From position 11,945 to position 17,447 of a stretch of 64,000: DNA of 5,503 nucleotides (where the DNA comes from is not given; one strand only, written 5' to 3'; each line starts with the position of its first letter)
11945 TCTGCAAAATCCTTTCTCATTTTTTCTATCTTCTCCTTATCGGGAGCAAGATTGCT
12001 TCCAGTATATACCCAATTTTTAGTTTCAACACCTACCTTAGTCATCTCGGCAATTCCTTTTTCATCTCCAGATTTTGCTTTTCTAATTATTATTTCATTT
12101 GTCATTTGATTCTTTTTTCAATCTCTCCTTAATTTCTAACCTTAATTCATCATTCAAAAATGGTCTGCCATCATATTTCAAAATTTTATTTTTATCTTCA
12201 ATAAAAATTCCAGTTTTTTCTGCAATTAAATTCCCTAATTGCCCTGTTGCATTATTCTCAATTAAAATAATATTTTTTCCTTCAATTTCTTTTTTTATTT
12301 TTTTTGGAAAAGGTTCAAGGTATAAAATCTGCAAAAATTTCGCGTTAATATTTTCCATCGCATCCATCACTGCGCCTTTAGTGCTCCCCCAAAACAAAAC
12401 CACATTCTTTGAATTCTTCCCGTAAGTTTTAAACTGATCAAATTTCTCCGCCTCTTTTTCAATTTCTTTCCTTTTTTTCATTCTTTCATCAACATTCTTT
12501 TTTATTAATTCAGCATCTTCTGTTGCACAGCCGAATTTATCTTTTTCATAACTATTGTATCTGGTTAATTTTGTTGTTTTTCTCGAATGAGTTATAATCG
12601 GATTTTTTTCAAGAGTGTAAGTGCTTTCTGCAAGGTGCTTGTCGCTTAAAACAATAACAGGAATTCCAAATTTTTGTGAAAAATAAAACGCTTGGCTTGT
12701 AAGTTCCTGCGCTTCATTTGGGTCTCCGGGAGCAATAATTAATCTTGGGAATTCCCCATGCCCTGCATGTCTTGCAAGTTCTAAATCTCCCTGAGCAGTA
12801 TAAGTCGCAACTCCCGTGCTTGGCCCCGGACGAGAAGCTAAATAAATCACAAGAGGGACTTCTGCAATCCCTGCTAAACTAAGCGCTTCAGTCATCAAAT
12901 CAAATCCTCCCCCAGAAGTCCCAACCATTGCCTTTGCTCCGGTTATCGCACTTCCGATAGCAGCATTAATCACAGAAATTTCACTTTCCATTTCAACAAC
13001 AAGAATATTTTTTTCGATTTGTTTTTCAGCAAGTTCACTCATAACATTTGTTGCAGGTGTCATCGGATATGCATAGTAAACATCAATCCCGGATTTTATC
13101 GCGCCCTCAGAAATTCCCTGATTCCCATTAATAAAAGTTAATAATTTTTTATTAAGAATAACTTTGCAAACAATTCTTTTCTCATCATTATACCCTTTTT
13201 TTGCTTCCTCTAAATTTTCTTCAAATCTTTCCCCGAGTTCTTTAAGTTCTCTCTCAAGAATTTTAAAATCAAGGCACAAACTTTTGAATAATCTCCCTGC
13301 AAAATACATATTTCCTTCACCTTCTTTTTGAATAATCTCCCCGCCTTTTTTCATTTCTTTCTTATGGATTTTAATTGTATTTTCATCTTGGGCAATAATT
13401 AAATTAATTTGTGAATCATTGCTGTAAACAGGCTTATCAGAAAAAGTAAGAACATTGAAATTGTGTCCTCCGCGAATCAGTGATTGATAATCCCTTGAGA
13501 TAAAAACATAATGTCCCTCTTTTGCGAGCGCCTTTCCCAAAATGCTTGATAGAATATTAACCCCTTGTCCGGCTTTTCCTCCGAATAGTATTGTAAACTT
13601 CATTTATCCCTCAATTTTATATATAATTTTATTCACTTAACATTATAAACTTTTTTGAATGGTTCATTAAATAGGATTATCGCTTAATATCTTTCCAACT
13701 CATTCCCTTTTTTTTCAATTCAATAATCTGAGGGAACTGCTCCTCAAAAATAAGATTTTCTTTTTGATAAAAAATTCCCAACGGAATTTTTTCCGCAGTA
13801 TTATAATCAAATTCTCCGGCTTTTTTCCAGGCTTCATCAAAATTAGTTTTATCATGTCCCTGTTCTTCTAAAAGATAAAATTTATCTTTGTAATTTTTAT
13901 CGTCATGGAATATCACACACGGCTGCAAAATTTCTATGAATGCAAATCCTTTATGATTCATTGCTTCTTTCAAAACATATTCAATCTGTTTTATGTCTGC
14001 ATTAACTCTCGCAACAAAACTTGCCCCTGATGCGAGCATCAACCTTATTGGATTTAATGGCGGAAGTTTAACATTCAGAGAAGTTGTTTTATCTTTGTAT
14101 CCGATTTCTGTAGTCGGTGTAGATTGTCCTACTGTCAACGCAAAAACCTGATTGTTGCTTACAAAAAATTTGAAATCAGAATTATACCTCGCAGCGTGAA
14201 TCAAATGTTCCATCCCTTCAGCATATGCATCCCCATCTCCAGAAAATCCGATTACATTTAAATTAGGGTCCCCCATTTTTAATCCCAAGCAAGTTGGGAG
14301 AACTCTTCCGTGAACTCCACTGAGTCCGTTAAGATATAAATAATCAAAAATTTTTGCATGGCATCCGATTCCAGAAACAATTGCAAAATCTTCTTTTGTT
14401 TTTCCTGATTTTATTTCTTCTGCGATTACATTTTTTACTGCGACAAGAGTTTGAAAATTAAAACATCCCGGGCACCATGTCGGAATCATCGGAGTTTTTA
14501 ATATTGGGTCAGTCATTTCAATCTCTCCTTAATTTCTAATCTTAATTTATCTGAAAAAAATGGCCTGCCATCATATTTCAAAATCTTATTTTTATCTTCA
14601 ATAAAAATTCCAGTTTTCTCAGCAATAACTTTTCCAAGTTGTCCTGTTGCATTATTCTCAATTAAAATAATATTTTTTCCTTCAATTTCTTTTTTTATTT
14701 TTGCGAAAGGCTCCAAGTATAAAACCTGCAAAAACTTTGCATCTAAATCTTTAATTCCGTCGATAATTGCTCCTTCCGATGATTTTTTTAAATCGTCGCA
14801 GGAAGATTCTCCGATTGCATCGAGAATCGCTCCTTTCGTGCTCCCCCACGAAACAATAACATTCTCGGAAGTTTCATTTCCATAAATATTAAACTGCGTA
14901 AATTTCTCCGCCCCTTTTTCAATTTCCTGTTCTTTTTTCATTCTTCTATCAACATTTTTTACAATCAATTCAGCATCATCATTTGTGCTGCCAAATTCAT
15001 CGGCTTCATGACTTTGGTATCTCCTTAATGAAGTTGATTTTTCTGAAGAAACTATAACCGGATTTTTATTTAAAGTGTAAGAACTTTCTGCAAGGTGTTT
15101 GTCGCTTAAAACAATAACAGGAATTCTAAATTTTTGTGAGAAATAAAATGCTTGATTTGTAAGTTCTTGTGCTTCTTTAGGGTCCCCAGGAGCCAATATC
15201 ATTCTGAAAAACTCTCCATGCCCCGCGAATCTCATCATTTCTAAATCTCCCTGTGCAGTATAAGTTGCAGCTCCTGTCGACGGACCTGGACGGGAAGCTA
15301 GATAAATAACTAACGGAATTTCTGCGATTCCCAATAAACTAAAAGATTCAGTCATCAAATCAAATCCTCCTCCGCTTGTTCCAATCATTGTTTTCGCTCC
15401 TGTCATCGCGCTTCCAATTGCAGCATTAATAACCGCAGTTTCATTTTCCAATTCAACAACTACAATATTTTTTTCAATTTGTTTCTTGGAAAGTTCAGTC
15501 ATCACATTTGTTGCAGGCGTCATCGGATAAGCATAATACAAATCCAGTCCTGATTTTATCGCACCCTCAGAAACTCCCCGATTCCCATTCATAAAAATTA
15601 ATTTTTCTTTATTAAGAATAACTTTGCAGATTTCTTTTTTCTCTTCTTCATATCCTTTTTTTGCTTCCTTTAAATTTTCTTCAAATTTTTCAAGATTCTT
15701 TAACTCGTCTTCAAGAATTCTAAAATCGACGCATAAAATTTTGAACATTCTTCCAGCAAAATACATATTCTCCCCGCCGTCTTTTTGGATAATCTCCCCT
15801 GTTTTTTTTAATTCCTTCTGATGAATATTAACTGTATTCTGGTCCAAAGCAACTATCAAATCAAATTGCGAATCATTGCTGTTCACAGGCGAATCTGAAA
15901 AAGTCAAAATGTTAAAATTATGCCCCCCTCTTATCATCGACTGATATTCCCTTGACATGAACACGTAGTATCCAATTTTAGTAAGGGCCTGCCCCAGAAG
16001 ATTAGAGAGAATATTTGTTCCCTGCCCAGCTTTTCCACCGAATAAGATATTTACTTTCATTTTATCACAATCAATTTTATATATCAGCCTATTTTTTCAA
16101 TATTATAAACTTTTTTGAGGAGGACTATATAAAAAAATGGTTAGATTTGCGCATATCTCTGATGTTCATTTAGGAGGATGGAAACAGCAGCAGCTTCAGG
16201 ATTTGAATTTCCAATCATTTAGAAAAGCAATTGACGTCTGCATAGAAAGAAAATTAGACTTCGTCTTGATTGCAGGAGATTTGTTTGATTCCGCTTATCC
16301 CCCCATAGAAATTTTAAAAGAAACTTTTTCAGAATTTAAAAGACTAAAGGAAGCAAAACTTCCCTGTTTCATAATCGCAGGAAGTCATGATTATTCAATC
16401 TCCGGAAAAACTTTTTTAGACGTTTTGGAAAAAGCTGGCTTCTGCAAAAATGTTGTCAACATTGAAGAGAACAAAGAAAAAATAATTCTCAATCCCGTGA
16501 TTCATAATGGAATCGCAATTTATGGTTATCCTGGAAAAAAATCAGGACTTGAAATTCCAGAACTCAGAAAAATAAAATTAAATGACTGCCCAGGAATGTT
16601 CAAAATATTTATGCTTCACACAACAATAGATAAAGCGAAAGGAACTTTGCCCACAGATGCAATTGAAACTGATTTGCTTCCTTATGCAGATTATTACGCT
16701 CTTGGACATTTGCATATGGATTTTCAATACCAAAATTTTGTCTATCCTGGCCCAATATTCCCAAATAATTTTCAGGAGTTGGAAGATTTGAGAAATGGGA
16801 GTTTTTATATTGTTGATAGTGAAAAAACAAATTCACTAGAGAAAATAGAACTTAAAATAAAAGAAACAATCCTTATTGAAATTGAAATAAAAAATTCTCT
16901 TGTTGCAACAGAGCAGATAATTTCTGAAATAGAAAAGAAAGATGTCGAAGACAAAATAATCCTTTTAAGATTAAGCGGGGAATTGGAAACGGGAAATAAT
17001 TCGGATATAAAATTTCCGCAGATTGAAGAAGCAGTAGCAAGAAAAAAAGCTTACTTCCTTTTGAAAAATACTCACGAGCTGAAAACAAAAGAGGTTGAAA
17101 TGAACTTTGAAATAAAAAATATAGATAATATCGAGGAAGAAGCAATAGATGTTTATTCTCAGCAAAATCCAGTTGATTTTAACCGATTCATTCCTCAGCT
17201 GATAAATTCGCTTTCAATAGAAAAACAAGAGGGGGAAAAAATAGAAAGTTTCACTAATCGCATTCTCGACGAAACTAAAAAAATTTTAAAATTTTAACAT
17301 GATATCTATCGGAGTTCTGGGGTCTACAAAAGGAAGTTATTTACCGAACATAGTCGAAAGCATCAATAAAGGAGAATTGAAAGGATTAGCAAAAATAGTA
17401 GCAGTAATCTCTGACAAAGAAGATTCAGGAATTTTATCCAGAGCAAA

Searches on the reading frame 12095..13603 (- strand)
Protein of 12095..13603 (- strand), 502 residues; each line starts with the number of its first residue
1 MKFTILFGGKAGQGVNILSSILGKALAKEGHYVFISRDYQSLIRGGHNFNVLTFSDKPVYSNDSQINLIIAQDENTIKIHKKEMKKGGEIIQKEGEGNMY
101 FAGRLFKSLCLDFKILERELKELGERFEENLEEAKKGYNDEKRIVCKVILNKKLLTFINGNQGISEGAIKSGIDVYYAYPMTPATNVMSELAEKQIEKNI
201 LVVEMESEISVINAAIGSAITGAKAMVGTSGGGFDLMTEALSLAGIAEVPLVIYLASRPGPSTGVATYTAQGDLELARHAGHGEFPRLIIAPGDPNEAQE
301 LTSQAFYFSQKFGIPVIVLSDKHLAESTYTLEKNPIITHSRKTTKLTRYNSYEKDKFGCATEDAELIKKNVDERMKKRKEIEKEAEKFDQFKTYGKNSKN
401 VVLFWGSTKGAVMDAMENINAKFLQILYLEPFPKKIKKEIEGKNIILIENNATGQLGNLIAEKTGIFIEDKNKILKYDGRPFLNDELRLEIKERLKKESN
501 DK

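Call 15: search_protein_families(library=pfam, proteins=[window:12095-13603:-])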
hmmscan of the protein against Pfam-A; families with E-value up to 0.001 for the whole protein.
window:12095-13603:- (502 aa): 2 families
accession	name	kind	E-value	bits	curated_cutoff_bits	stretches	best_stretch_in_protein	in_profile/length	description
PF01855.24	POR_N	-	1.5e-47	162.7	27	1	166-377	1-208/231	Pyruvate flavodoxin/ferredoxin oxidoreductase, thiamine diP-bdg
PF01558.24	POR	-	7.6e-15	55.9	27.4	1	11-94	1-86/173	Pyruvate ferredoxin/flavodoxin oxidoreductase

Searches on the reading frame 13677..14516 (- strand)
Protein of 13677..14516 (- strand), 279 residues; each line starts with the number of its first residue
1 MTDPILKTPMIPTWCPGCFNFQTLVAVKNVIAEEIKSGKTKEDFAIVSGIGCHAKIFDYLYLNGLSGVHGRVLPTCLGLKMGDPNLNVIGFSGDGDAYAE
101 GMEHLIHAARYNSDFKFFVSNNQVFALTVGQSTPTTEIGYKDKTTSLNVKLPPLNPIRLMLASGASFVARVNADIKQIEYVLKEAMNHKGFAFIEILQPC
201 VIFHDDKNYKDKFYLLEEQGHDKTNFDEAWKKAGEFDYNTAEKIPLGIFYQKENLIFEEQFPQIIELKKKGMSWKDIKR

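Call 52: search_protein_families(library=pfam, proteins=[window:13677-14516:-])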
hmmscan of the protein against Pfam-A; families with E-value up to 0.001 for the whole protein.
window:13677-14516:- (279 aa): 2 families
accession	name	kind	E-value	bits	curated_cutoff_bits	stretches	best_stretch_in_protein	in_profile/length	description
PF02775.26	TPP_enzyme_C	-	8e-28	97.6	21.9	1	50-196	2-151/151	Thiamine pyrophosphate enzyme, C-terminal TPP binding domain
PF12367.13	PFO_beta_C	-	1e-10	41.9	24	1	207-264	11-64/66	Pyruvate ferredoxin oxidoreductase beta subunit C terminal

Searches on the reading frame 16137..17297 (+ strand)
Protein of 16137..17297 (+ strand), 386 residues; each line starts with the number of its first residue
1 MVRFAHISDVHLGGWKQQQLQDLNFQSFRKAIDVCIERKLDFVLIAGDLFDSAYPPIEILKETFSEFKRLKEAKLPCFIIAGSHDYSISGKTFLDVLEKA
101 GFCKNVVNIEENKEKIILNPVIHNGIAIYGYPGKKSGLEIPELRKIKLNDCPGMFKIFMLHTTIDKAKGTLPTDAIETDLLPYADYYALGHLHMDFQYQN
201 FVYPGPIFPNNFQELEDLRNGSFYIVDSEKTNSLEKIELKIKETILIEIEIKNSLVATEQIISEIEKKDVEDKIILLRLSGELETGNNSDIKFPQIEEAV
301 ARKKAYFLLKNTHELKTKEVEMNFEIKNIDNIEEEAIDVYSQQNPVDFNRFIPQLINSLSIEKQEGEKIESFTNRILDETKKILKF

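Call 15: search_protein_families(library=pfam, proteins=[window:16137-17297:+])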
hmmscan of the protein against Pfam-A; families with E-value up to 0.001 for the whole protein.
window:16137-17297:+ (386 aa): 2 families
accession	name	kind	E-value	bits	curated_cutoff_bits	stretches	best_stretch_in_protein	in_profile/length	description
PF00149.33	Metallophos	-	5.2e-13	50.3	21.5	1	3-194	2-190/191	Calcineurin-like phosphoesterase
PF12850.12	Metallophos_2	-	2.4e-05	24.8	27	1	3-213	2-141/154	Calcineurin-like phosphoesterase superfamily domain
